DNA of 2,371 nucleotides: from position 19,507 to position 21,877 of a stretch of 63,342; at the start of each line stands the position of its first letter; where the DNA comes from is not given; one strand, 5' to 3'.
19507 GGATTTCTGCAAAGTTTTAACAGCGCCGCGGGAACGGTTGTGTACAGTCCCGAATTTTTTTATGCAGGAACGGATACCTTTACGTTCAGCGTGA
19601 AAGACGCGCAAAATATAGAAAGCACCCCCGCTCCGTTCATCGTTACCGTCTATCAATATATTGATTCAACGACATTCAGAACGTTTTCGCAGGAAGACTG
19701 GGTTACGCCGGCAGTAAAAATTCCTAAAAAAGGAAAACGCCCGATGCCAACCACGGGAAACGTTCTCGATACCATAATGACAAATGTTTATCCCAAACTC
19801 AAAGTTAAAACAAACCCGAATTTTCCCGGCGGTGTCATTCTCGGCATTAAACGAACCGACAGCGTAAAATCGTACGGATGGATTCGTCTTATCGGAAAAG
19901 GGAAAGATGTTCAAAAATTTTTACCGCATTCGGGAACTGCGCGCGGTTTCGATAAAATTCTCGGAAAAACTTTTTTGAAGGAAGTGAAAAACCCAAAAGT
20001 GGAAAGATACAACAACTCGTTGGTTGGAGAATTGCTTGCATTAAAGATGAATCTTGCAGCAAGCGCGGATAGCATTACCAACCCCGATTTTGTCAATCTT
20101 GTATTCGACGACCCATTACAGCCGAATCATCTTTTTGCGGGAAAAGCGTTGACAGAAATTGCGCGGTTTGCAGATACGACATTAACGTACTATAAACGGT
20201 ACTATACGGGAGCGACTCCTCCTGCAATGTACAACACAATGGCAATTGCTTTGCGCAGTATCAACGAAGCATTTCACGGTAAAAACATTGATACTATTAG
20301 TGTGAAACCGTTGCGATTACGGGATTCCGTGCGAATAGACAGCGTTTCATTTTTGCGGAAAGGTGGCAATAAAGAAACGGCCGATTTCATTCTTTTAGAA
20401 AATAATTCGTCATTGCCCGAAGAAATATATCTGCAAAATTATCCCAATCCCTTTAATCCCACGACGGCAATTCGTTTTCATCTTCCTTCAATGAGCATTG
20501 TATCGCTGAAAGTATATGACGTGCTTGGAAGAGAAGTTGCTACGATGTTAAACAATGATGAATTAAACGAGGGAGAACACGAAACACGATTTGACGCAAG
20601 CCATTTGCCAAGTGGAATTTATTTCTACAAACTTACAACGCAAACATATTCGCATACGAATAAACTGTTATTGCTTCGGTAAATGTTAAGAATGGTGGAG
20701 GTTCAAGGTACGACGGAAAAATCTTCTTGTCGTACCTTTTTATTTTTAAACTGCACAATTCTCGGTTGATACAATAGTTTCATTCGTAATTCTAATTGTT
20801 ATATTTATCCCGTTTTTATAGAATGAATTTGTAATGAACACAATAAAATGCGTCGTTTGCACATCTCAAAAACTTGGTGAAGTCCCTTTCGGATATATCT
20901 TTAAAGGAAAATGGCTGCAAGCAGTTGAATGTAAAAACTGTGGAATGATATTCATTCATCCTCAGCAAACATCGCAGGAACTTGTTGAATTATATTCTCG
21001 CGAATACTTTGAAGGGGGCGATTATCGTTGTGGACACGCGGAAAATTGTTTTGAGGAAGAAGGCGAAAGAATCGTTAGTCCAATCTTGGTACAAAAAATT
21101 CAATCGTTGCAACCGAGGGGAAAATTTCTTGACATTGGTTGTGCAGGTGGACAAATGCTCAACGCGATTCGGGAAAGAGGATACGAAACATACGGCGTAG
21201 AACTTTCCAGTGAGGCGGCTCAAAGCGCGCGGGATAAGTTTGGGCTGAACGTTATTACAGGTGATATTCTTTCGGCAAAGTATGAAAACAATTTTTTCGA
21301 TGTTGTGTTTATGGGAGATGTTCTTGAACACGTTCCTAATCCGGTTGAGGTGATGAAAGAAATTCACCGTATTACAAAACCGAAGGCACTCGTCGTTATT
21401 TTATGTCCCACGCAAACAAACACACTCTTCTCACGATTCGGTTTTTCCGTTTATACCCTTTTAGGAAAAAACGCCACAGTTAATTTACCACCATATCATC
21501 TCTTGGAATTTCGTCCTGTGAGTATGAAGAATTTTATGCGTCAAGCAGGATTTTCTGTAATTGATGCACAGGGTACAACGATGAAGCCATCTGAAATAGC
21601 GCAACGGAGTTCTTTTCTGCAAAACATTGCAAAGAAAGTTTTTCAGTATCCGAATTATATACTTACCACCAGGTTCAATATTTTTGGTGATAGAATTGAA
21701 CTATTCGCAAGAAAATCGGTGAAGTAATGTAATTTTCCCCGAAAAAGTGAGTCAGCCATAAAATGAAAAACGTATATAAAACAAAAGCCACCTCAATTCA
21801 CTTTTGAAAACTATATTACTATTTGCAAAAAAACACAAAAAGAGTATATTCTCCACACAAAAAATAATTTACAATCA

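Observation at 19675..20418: Unrecognised ~240-aa module shared by three T9SS cargo proteins, always directly before the sorting domain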

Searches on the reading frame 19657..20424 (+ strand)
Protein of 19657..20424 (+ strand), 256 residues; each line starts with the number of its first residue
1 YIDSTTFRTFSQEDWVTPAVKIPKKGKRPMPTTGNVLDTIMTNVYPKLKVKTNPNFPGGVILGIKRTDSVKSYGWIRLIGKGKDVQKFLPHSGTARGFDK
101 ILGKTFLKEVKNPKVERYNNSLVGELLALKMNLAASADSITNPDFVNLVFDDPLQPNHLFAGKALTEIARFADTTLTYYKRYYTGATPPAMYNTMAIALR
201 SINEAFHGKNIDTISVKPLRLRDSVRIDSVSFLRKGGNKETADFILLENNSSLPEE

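Call 7: find_homologous_proteins(query=window:19657-20424:+, max_evalue=0.001)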
Query seq(256 aa): 1056 candidates shared short words with the query, none scored E <= 0.001.
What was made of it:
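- Tried and rejected: Word-index homologue search with module A alone (call 7): no hits.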

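Call 12: search_solved_structures(query=A1, max_evalue=10)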
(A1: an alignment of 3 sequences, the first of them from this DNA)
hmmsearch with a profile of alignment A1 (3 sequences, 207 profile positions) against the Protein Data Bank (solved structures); distinct sequences matched with E-value up to 10: 2.
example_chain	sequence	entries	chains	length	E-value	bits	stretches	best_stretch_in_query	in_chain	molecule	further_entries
2an7_A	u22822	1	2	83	0.66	12.9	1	133-187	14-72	Protein parD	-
7nbz_A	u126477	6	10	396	0.81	12.7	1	128-204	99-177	Sulfoquinovosyl binding protein | Sulfoquinovosyl glycerol-binding protein SmoF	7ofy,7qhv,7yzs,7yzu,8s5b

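Call 19: predict_structure(alignment_id=A1)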
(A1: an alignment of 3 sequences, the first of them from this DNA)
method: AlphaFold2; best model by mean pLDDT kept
length: 209 residues; sequences in the alignment: 3
mean_pLDDT: 50.6   pTM: 0.56
mean pLDDT of the five models: 50.6, 48.8, 47.2, 43.1, 35.1
residues with pLDDT >= 90: 0; 70-90: 37; 50-70: 63; < 50: 109
segments of 3 or more residues with pLDDT < 50: 1-6, 14-91, 152-156, 179-197
pLDDT, mean of each block of 10 residues (from residue 1): 42 49 37 38 36 30 29 29 35 62 64 61 67 80 70 50 71 65 35 47 68
secondary structure, 60 per line:
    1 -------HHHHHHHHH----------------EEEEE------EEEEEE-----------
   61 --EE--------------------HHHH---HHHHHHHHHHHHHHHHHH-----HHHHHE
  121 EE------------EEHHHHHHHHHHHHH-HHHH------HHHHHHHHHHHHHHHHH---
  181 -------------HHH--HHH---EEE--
elements in order: H8-16 E33-37 E44-49 H85-88 H92-109 H115-119 E120-122 H137-149 H151-154 H161-177 E205-207

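Call 20: search_protein_representatives(alignment_id=A1)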
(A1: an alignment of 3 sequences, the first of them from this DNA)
Query: 3 sequences, 207 profile positions. Proteins with E-value up to 0.001 (for the whole library): 759; up to 1e-10: 620; up to 1e-30: 114. The best 150 are listed.
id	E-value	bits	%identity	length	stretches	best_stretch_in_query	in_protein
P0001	2.3e-99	347.7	-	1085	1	1-207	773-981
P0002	7.2e-82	290.5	-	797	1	1-207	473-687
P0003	3.7e-79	281.7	-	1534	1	2-207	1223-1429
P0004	4.8e-77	274.8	-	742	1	3-207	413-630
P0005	1.9e-63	230.3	-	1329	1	1-204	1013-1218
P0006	1.4e-55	204.7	-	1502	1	1-206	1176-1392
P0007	8.6e-55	202.1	-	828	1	1-206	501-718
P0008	1.2e-52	195.0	-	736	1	2-206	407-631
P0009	2.1e-50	187.7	-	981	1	1-200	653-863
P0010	1.5e-48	181.6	-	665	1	2-204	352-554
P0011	2.3e-47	177.8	-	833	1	3-204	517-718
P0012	1.8e-44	168.4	-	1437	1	1-207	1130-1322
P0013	4.2e-43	163.9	-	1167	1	2-205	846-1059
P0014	6.7e-43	163.2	-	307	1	2-206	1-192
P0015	1.2e-42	162.4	-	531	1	2-204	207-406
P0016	2.4e-42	161.4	-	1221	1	2-205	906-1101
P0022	5.9e-40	153.6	-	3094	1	2-205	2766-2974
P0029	3.5e-38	147.8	-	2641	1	23-205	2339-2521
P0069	2.5e-33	131.9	-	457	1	23-205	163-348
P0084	2.4e-32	128.7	-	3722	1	3-186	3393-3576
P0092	6.1e-32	127.4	-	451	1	1-203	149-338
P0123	5.2e-30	121.1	-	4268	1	1-205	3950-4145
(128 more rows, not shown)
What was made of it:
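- The family has 759 clusters at E<=1e-3 and 620 at E<=1e-10 (call 20).
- Tried and rejected: This was a sensitivity limit of the method, because the exhaustive profile search then found 759 clusters (call 20).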

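Call 65: list_cluster_members(proteins=[P0003, P0005, P0012, P0022, P0029, P0084, P0123, P0092, P0069, P0016])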
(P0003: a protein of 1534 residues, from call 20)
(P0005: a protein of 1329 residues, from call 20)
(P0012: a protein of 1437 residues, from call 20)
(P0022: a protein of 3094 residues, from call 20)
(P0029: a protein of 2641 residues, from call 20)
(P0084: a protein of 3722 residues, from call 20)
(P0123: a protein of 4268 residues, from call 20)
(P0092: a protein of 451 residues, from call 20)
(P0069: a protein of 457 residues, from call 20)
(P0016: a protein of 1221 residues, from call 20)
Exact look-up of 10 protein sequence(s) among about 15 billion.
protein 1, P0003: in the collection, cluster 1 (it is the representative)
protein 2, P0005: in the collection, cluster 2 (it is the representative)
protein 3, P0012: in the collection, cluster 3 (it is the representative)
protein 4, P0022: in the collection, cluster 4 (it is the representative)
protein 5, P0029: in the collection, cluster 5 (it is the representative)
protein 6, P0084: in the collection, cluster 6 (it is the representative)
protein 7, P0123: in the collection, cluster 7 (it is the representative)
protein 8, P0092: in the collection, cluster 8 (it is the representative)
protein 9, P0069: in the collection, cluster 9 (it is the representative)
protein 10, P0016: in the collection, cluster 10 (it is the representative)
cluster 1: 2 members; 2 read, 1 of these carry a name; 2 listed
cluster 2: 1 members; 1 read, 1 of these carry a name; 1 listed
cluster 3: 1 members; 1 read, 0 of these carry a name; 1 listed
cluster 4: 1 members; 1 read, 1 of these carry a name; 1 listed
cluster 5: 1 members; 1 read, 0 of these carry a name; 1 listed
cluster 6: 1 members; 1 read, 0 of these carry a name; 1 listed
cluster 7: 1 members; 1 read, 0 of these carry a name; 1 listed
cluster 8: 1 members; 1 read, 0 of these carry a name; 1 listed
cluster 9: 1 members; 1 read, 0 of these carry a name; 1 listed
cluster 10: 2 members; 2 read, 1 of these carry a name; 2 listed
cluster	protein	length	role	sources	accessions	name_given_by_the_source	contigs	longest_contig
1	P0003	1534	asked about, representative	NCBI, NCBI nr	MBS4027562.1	MAG: VCBS repeat-containing protein, partial [Ignavibacteriales bacterium] | VCBS repeat-containing protein [Ignavibacteriales bacterium]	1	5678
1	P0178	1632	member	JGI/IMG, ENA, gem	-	-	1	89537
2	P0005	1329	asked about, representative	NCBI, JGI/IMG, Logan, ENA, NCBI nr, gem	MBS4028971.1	MAG: tandem-95 repeat protein [Ignavibacteriales bacterium] | tandem-95 repeat protein [Ignavibacteriales bacterium]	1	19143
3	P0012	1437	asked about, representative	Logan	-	-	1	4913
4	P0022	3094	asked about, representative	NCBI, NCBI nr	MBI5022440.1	MAG: right-handed parallel beta-helix repeat-containing protein [Ignavibacteriales ... | right-handed parallel beta-helix repeat-containing protein [Ignavibacteriales bacterium]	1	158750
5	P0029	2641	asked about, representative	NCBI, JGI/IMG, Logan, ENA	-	-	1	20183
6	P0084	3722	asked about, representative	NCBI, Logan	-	-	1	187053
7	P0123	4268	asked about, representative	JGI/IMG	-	-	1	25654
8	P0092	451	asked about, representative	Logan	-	-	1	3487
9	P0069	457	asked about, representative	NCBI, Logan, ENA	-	-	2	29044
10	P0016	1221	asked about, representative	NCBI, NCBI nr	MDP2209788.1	MAG: SdrD B-like domain-containing protein [Bacteroidota bacterium] | SdrD B-like domain-containing protein [Bacteroidota bacterium]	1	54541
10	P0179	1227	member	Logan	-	-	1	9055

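Call 66: find_encoding_contigs(protein=P0069, flank=6000, max_places=2)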
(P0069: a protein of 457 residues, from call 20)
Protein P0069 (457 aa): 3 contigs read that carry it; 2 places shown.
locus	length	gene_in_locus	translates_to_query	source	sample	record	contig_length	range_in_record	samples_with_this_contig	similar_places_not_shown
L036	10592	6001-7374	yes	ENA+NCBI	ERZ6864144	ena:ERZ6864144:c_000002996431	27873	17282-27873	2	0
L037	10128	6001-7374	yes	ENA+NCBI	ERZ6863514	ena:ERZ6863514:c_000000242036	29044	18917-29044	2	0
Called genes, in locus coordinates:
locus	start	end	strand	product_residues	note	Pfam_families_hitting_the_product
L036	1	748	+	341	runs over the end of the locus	PF06144:DNA_pol3_delta, PF21694:DNA_pol3_delta_C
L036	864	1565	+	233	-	PF05036:SPOR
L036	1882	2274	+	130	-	-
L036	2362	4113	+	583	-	PF01839:FG-GAP (faint), PF13517:FG-GAP_3, PF18962:Por_Secre_tail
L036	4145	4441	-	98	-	-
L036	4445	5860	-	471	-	PF13727:CoA_binding_3, PF02397:Bac_transf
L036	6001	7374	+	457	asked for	PF18962:Por_Secre_tail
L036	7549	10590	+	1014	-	?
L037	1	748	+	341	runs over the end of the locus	PF06144:DNA_pol3_delta, PF21694:DNA_pol3_delta_C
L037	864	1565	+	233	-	PF05036:SPOR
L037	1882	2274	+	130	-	-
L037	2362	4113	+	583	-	PF01839:FG-GAP (faint), PF13517:FG-GAP_3, PF18962:Por_Secre_tail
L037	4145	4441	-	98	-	-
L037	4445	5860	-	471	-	PF13727:CoA_binding_3, PF02397:Bac_transf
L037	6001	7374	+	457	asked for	PF18962:Por_Secre_tail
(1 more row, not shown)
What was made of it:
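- P0069 is a complete gene inside a 29 kb contig (call 66). The head-less member P0069 lies next to a Bac_transf initiating sugar transferase (call 66).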

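Call 67: find_encoding_contigs(protein=P0022, flank=8000, max_places=1)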
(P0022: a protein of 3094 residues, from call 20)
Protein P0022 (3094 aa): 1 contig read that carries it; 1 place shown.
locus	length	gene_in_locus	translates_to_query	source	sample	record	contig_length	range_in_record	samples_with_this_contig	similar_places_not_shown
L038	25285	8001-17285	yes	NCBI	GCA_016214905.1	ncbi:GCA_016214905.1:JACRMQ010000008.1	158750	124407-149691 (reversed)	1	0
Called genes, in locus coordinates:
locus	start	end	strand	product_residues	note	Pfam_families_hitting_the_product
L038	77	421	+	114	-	PF00072:Response_reg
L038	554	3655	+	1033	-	PF17164:DUF5122 (faint), PF19565:DUF6087 (faint), PF12768:Rax2 (weak), PF18962:Por_Secre_tail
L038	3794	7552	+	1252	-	PF17164:DUF5122 (faint), PF12768:Rax2 (faint), PF19565:DUF6087 (faint), PF15780:ASH, PF22067:Cep192_D3 (faint), PF15780:ASH (weak), PF22544:HYDIN_VesB_CFA65-like_Ig, PF18962:Por_Secre_tail, +1 more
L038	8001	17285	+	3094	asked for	PF13229:Beta_helix (weak), PF18998:Flg_new_2, PF18962:Por_Secre_tail (weak)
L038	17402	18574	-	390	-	PF00072:Response_reg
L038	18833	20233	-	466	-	PF00072:Response_reg, PF00158:Sigma54_activat, PF14532:Sigma54_activ_2, PF00004:AAA (weak), PF07724:AAA_2 (weak), PF07728:AAA_5, PF25601:AAA_lid_14, PF02954:HTH_8 (weak)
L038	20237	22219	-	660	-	PF17201:Cache_3-Cache_2, PF17202:sCache_3_3, PF17203:sCache_3_2, PF00672:HAMP, PF00512:HisKA, PF02518:HATPase_c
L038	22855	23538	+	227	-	PF13187:Fer4_9, PF13183:Fer4_8, PF13237:Fer4_10 (faint), PF12838:Fer4_7 (weak), PF13534:Fer4_17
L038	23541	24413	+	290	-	PF02754:CCG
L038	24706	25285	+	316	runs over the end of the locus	PF00056:Ldh_1_N, PF02866:Ldh_1_C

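Call 68: find_encoding_contigs(protein=P0016, flank=8000, max_places=1)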
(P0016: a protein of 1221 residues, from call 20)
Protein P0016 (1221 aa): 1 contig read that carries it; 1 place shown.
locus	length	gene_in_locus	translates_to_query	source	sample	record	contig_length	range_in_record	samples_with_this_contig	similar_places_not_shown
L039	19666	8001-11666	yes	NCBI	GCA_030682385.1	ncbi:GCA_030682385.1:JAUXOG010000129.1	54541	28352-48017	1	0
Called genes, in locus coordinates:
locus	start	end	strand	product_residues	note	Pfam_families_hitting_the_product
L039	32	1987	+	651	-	PF02369:Big_1 (faint), PF13620:CarboxypepD_reg, PF13620:CarboxypepD_reg, PF13715:CarbopepD_reg_2 (weak), PF17210:SdrD_B (weak), PF22904:NOMO1-like_2nd (weak), PF13860:FlgD_ig, PF18962:Por_Secre_tail (weak), +2 more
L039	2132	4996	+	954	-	-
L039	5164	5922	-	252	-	PF00149:Metallophos, PF12850:Metallophos_2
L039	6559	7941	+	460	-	PF04231:Endonuclease_1, PF18962:Por_Secre_tail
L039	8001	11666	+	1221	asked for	PF00775:Dioxygenase_C (faint), PF07495:Y_Y_Y (faint), PF09430:EMC7_beta-sandw (faint), PF17210:SdrD_B, PF17210:SdrD_B, PF17802:SpaA (weak), PF17210:SdrD_B, PF18962:Por_Secre_tail, +7 more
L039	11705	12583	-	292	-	PF01261:AP_endonuc_2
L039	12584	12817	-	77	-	-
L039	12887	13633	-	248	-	PF17131:TP_0789-like (faint)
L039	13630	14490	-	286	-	PF12679:ABC2_membrane_2, PF12730:ABC2_membrane_4 (weak), PF10920:DUF2705, PF12698:ABC2_membrane_3 (weak)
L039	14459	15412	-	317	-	PF00005:ABC_tran, PF13304:AAA_21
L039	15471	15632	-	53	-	-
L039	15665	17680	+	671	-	PF00999:Na_H_Exchanger, PF02254:TrkA_N, PF02080:TrkA_C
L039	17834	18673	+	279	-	PF08032:SpoU_sub_bind (faint), PF00588:SpoU_methylase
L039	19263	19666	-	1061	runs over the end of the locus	PF00082:Peptidase_S8, PF18962:Por_Secre_tail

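Call 69: find_encoding_contigs(protein=P0084, flank=8000, max_places=1)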
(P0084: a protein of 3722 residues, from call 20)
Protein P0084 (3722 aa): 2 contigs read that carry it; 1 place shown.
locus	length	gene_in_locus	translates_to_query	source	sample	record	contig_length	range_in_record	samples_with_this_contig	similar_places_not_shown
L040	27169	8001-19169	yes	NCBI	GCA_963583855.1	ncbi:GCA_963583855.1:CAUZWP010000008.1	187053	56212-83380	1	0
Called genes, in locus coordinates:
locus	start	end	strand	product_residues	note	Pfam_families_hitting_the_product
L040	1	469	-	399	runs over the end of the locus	PF00291:PALP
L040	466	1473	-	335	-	PF18152:DAHP_snth_FXD, PF00793:DAHP_synth_1, PF03102:NeuB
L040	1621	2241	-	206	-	PF00697:PRAI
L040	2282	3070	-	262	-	PF00218:IGPS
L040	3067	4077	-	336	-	PF02885:Glycos_trans_3N, PF00591:Glycos_transf_3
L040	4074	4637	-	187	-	PF00117:GATase, PF07722:Peptidase_C26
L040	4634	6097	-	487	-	PF04715:, PF00425:Chorismate_bind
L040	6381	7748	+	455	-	PF03372:Exo_endo_phos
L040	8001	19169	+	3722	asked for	PF13205:Big_5, PF13517:FG-GAP_3, PF13517:FG-GAP_3, PF18998:Flg_new_2, PF15780:ASH, PF15780:ASH, PF07610:DUF1573, PF15780:ASH, +25 more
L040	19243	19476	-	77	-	PF04238:DUF420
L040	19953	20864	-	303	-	-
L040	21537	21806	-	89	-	-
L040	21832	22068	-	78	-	-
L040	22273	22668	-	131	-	-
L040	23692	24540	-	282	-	PF14054:DUF4249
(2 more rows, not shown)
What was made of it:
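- Nuclease-type secreted proteins lie directly upstream of two members: Endonuclease_1 + CTD (call 68) and Exo_endo_phos (call 69).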

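Call 75: fold_search(model_id=the predicted structure, library=pdb)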
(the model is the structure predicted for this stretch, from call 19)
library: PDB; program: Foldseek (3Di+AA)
matches with E <= 10: 18; with E <= 0.001: 0
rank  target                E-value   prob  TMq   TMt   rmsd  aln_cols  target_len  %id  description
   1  8vu3_L                2.9e+00  0.04  0.14  0.17  11.5       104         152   12  Cryo-EM structure of cyanobacterial PSI with bound platinum nanoparticles (released 2024-10-30)
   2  5d98_A                2.9e+00  0.03  0.18  0.08  17.8       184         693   10  Influenza C Virus RNA-dependent RNA Polymerase - Space group P43212 (released 2015-10-21)
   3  6f5p_A                3.1e+00  0.02  0.16  0.06  18.2       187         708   11  A mechanism for the activation of the influenza virus transcriptase (released 2018-09-19)
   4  8brm_SF               4.6e+00  0.01  0.12  0.13  13.5       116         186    9  Giardia ribosome in POST-T state, no E-site tRNA (A6) (released 2023-03-15)
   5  3rma_C                5.1e+00  0.01  0.11  0.04  13.9       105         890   15  Crystal Structure of a replicative DNA polymerase bound to DNA containing Thymine Glycol (released 2011-08-10)
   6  5v93_g                5.8e+00  0.02  0.15  0.18  12.5       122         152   15  Cryo-EM structure of the 70S ribosome from Mycobacterium tuberculosis bound with Capreomycin (released 2017-09-20)
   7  9clj                  6.5e+00  0.01  0.13  0.12  11.7       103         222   11  HIV-2 CA T=1 Icosahedron; assembled via lipid templating (released 2025-03-05)
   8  8a3w_SH               6.8e+00  0.01  0.11  0.12  16.6       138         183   14  CRYO-EM STRUCTURE OF LEISHMANIA MAJOR 80S RIBOSOME : WILD TYPE (released 2023-12-20)
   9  3cf4_A                7.3e+00  0.04  0.22  0.08   7.1        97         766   13  Structure of the CODH component of the M. barkeri ACDS complex (released 2008-07-22)
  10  2yvh_A                7.3e+00  0.03  0.17  0.20  11.7       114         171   13  Crystal structure of the operator-binding form of the multi-drug binding transcriptional repressor CgmR (released 2008-04-15)
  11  7x8a_A                7.3e+00  0.01  0.14  0.03  14.6       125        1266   15  Cryo-EM structure of a bacterial protein complex (released 2022-11-16)
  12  7udi_B                7.7e+00  0.01  0.13  0.12  15.9       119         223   14  Full-length dimer of DNA-Damage Response Protein C from Deinococcus radiodurans (released 2023-02-22)
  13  4xk8_L                8.1e+00  0.01  0.13  0.17  13.4        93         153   13  Crystal structure of plant photosystem I-LHCI super-complex at 2.8 angstrom resolution (released 2015-06-10)
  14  2dtu_C                8.1e+00  0.01  0.15  0.05  12.4       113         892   17  Crystal structure of the beta hairpin loop deletion variant of RB69 gp43 in complex with DNA containing an abasic site (released 2006-12-05)
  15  3tae_D                8.1e+00  0.01  0.14  0.05  16.8       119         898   18  5-hydroxycytosine paired with dAMP in RB69 gp43 (released 2011-11-09)
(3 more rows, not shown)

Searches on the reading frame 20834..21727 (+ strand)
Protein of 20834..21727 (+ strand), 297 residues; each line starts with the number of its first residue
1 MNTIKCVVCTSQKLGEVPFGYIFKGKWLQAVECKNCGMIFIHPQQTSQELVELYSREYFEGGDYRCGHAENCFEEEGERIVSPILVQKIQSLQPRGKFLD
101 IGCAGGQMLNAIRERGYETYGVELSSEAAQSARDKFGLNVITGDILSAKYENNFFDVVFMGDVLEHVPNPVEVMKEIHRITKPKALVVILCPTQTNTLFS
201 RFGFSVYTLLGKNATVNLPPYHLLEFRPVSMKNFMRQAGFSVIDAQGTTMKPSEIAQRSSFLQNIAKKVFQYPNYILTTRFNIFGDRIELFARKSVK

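Call 14: search_protein_families(library=pfam, proteins=[window:20834-21727:+], max_evalue=0.00001)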
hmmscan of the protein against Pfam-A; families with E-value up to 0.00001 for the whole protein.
window:20834-21727:+ (297 aa): 6 families
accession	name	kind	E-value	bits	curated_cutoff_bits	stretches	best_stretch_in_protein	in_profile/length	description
PF13489.12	Methyltransf_23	-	1.3e-20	74.3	27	1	91-243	19-162/164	Methyltransferase domain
PF08241.18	Methyltransf_11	-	4.1e-20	72.6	21.2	1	99-189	1-95/95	Methyltransferase domain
PF13649.12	Methyltransf_25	-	2.2e-14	54.4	27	1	99-183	2-95/97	Methyltransferase domain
PF13847.12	Methyltransf_31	-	2.9e-13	50.2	27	1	96-191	5-111/145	Methyltransferase domain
PF07021.18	MetW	-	1.6e-12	47.9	21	1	92-185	11-105/193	Methionine biosynthesis protein MetW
PF08242.18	Methyltransf_12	-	7.5e-12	46.3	30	1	99-185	1-96/98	Methyltransferase domain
